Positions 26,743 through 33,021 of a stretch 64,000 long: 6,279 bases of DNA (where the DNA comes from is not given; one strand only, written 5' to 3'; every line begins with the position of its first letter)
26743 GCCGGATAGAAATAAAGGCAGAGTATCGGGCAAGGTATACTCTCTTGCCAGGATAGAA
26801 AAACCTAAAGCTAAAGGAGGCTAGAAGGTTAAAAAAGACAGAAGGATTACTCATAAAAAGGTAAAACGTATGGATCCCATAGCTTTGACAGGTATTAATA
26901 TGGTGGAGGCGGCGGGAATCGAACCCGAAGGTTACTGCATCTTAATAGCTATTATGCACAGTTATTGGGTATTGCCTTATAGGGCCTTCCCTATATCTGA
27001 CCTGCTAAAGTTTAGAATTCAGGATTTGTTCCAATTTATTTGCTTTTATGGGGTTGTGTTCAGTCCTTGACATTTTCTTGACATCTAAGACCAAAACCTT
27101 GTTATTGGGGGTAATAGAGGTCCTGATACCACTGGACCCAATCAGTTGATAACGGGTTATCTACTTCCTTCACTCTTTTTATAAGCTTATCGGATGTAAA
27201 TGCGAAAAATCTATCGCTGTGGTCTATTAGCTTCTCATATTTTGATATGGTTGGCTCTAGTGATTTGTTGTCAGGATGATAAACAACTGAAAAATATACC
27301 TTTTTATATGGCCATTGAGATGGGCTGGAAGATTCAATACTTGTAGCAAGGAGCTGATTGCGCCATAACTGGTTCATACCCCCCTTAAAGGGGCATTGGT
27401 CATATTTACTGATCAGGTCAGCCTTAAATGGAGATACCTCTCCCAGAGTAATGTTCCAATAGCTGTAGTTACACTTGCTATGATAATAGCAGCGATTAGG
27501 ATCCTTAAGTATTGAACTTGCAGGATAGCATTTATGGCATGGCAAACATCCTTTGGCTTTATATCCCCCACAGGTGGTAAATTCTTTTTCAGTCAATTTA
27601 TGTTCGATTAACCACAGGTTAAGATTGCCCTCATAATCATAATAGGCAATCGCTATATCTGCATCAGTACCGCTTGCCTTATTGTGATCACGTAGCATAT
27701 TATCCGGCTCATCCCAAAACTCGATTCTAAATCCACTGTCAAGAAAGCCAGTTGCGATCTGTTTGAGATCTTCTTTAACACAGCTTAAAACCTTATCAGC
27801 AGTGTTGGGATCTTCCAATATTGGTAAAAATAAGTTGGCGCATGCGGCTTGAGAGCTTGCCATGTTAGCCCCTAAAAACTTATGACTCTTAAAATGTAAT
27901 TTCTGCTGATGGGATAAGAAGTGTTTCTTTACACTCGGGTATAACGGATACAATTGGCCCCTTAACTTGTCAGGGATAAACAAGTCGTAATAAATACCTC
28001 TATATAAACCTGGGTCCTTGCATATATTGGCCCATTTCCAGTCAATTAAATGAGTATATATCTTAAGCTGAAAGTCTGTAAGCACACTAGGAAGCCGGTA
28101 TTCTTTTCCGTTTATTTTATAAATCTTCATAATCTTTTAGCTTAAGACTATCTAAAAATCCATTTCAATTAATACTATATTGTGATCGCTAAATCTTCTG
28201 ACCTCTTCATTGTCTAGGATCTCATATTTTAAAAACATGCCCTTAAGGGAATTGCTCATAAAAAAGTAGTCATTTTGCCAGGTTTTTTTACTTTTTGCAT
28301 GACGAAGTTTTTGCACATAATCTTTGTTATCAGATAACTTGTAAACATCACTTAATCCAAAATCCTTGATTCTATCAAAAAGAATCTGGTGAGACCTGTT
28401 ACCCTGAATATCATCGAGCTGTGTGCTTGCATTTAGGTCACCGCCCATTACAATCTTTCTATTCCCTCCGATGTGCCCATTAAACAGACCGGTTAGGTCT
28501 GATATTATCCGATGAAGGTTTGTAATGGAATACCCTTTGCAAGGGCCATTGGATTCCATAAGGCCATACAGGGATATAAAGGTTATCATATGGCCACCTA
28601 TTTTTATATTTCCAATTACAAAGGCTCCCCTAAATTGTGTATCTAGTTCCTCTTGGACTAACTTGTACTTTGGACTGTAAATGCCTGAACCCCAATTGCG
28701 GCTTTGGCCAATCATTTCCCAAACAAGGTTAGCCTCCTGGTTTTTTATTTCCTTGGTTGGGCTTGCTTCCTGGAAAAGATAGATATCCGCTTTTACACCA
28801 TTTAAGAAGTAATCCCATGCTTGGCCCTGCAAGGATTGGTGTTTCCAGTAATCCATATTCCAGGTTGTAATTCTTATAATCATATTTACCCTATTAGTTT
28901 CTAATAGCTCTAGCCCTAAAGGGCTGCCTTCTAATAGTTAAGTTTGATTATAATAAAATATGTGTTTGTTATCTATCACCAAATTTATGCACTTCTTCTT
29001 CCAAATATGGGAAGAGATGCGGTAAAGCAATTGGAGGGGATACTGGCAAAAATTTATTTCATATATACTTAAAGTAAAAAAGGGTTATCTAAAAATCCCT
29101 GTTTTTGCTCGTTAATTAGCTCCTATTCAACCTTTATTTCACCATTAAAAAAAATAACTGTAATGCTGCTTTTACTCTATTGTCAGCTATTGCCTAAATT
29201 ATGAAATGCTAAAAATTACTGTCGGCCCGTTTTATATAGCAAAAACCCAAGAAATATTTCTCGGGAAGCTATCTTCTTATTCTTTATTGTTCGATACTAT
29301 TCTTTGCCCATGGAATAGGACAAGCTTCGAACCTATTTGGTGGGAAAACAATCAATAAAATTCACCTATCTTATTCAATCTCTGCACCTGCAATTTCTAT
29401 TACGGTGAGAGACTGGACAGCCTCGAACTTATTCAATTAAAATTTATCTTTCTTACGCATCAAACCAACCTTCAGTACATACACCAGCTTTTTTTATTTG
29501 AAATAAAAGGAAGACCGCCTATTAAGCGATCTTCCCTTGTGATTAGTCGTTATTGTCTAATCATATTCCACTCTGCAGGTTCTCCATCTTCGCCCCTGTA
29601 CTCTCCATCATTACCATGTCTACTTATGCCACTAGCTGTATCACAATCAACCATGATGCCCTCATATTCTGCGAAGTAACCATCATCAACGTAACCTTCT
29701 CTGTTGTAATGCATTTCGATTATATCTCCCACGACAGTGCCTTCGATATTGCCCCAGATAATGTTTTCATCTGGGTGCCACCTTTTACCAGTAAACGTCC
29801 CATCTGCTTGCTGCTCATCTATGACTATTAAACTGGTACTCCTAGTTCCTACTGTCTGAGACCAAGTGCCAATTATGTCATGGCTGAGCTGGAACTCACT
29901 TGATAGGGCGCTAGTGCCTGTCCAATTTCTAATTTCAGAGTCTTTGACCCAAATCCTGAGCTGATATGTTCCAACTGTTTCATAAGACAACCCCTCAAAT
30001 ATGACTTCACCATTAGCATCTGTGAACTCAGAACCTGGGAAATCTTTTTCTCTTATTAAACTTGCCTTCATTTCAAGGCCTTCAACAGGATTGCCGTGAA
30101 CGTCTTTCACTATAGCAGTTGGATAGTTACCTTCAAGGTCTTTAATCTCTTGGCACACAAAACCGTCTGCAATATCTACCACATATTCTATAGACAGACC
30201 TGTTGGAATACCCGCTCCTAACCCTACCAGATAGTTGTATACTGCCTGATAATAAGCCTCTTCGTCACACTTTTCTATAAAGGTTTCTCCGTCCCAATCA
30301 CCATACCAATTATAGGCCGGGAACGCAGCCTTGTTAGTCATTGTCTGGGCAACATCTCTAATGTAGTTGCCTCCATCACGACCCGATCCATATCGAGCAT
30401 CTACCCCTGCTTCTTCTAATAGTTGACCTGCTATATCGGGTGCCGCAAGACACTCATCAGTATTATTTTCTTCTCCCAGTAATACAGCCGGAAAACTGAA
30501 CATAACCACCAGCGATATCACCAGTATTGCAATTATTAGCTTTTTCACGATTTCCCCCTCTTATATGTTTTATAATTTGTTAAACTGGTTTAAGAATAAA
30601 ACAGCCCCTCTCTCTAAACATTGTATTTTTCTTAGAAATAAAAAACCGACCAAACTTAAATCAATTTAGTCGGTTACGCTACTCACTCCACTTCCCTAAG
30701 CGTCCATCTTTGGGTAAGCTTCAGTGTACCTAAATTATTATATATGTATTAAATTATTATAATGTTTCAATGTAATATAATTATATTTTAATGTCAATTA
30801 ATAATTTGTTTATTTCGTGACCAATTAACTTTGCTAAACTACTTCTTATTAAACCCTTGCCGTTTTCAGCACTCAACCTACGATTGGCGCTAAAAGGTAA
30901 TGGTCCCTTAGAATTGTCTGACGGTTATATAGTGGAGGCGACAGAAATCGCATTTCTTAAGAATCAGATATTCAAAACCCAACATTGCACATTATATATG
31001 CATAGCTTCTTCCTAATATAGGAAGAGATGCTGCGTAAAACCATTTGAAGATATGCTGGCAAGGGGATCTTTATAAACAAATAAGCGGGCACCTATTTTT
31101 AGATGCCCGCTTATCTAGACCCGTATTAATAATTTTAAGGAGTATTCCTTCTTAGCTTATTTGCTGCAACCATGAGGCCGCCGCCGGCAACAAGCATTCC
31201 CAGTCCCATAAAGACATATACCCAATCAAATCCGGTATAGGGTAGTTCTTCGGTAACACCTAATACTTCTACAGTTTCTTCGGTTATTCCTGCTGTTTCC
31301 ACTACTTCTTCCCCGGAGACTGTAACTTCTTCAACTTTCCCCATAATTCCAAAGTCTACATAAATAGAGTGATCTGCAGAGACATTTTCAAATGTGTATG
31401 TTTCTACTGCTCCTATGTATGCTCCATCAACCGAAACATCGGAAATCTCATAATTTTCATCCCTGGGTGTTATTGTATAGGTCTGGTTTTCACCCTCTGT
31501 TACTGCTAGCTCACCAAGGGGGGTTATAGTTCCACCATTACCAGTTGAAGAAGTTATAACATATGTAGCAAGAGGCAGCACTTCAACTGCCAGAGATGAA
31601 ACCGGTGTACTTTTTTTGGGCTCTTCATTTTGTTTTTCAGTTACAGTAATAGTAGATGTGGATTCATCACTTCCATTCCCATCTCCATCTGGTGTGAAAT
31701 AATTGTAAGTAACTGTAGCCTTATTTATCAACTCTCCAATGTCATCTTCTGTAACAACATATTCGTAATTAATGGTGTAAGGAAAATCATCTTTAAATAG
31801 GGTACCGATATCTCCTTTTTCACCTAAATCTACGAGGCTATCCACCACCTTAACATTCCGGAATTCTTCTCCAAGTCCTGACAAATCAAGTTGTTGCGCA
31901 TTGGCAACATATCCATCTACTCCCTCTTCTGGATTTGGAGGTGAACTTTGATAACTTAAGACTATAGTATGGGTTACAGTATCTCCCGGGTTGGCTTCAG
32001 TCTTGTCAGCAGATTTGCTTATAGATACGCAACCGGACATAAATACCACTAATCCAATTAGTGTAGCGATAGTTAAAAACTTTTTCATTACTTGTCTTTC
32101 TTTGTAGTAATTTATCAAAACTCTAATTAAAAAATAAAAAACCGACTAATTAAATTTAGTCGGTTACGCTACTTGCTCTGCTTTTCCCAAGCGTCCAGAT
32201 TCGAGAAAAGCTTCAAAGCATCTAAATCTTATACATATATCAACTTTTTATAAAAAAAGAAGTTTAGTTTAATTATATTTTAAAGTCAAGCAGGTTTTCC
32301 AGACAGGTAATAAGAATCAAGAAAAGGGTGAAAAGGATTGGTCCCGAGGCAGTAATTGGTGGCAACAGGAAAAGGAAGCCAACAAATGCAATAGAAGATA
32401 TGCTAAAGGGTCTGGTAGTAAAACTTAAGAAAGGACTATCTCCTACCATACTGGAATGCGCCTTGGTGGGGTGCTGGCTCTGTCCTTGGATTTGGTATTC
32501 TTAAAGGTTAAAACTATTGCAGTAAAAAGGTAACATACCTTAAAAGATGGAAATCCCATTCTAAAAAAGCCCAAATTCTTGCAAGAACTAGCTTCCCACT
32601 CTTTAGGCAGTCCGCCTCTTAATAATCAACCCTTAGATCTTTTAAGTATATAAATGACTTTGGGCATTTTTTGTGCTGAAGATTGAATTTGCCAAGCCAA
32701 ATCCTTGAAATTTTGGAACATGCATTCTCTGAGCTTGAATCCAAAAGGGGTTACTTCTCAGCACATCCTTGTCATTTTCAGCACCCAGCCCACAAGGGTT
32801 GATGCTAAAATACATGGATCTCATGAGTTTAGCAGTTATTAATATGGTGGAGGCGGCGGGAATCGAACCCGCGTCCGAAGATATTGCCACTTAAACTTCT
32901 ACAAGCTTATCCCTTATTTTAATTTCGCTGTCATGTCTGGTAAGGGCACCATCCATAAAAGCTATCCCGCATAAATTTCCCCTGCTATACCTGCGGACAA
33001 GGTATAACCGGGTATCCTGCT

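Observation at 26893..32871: AT-rich island of about 5.9 kb inserted at the 3' end of ssrA (tmRNA), flanked by perfect 35-bp direct repeats, with no integrase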

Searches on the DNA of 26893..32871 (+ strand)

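Call 85: search_dna_similar(query=window:26893-32871:+, collection=phages, mode=distant, max_rows=8)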
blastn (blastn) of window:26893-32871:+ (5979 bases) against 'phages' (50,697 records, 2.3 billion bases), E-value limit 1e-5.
No match.

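Call 86: search_dna_similar(query=window:26893-32871:+, collection=plasmids, mode=distant, max_rows=8)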
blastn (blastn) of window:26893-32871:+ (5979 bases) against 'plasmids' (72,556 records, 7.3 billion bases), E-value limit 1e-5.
No match.
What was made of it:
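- On Prophage: The plasmid collection also gave no match (call 86).
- Tried and rejected: Phage or plasmid origin. blastn found no match (calls 85, 86).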
